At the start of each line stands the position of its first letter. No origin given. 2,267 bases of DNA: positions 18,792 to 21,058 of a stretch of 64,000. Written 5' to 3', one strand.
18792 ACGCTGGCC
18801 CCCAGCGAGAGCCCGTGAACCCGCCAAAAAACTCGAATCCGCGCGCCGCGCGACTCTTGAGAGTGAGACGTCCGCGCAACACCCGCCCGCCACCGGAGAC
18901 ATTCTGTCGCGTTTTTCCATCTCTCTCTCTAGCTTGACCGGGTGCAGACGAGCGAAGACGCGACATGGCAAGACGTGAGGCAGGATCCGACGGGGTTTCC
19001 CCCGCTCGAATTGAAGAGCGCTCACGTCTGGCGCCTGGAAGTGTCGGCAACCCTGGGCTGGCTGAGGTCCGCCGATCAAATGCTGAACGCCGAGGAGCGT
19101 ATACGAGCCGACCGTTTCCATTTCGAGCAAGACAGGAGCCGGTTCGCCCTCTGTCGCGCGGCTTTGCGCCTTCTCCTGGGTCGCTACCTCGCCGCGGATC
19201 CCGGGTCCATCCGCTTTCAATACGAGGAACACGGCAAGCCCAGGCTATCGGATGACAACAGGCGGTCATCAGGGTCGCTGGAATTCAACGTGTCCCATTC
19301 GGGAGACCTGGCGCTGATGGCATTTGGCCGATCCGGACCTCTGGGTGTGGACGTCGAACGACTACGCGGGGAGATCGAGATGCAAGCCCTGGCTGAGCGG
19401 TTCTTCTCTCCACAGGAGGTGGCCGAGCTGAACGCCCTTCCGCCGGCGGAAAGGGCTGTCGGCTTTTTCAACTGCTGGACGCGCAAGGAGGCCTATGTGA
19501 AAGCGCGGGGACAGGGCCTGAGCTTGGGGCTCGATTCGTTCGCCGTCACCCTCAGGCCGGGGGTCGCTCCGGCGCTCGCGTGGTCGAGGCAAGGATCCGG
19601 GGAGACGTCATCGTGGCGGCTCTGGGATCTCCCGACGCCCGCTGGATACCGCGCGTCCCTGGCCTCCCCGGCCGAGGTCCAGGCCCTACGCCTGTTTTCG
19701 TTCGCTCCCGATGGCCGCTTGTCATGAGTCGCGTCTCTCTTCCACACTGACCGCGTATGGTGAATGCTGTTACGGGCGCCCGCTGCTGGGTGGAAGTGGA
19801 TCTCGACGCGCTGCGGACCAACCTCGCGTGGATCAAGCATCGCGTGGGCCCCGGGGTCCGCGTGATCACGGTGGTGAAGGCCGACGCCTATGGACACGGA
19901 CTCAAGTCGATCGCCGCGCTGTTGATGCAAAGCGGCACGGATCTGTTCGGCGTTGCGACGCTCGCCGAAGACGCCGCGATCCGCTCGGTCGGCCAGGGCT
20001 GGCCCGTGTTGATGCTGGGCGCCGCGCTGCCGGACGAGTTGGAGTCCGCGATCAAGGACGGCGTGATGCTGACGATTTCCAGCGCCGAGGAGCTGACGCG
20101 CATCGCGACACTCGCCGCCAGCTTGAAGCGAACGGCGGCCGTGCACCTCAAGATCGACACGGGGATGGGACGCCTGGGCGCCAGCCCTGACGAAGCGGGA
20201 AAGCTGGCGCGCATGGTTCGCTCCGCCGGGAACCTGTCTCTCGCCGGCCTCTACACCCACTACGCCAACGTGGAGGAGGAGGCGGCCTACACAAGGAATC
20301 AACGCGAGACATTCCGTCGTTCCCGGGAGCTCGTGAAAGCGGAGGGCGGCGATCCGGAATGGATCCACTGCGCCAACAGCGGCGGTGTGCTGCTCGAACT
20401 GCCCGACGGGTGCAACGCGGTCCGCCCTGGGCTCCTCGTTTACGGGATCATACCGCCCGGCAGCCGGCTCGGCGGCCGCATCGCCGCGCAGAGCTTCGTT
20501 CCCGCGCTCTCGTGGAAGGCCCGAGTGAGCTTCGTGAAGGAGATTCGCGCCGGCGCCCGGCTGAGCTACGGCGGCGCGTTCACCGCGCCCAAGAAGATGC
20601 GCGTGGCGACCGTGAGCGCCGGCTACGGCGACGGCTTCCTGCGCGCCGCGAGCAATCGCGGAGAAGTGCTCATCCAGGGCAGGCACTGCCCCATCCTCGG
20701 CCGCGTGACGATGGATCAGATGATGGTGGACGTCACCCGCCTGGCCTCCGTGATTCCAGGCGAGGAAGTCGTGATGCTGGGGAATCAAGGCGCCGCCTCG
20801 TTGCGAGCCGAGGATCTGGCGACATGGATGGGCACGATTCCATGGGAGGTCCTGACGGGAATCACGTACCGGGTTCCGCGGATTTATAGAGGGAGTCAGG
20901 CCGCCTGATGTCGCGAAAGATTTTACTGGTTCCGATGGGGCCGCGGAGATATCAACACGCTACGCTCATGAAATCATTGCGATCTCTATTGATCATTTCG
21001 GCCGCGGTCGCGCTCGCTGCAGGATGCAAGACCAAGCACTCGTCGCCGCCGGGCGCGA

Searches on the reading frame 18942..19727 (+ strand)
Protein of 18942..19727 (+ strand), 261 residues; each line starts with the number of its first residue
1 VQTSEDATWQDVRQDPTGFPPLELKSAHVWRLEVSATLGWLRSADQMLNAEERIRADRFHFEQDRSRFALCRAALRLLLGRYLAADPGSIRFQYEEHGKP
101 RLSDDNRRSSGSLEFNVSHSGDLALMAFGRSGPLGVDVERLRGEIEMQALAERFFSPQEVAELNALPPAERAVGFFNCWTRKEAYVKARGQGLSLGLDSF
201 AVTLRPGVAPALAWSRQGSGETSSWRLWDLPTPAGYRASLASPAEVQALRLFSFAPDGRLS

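Call 28: search_protein_families(library=pfam, proteins=[window:18942-19727:+], max_evalue=0.001)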
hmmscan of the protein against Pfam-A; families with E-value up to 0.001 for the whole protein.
window:18942-19727:+ (261 aa): 2 families
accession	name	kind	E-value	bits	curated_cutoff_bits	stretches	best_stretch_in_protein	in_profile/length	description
PF01648.25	ACPS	-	2e-20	73.3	25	1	133-240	1-110/111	4'-phosphopantetheinyl transferase superfamily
PF22624.1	AASDHPPT_N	-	2.9e-14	53.5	27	1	43-127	12-96/100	4'-phosphopantetheinyl transferase, N-terminal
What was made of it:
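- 18942..19727 (+): Sfp-type 4'-phosphopantetheinyl transferase; possible activating enzyme, not necessarily dedicated. PF01648 plus PF22624 (call 28).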

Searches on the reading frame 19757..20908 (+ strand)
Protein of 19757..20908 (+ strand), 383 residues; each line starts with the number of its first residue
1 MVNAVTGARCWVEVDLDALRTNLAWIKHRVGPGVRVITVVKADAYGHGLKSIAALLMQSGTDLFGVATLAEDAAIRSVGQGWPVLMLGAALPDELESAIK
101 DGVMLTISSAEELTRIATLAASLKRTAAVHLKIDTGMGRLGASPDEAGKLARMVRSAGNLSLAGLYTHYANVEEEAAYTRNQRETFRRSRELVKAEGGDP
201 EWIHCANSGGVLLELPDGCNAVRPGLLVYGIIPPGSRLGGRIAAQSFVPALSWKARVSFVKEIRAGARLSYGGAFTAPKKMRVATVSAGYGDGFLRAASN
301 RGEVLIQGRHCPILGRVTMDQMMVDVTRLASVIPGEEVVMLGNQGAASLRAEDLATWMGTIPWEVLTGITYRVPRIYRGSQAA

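Call 28: search_protein_families(library=pfam, proteins=[window:19757-20908:+], max_evalue=0.001)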
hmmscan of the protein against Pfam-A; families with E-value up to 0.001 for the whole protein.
window:19757-20908:+ (383 aa): 2 families
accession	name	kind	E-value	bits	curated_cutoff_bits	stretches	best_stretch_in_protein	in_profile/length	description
PF01168.26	Ala_racemase_N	-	9e-60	202.5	24.1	1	14-233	1-220/220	Alanine racemase, N-terminal domain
PF00842.27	Ala_racemase_C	-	2.3e-45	153.7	25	1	250-377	1-127/127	Alanine racemase, C-terminal domain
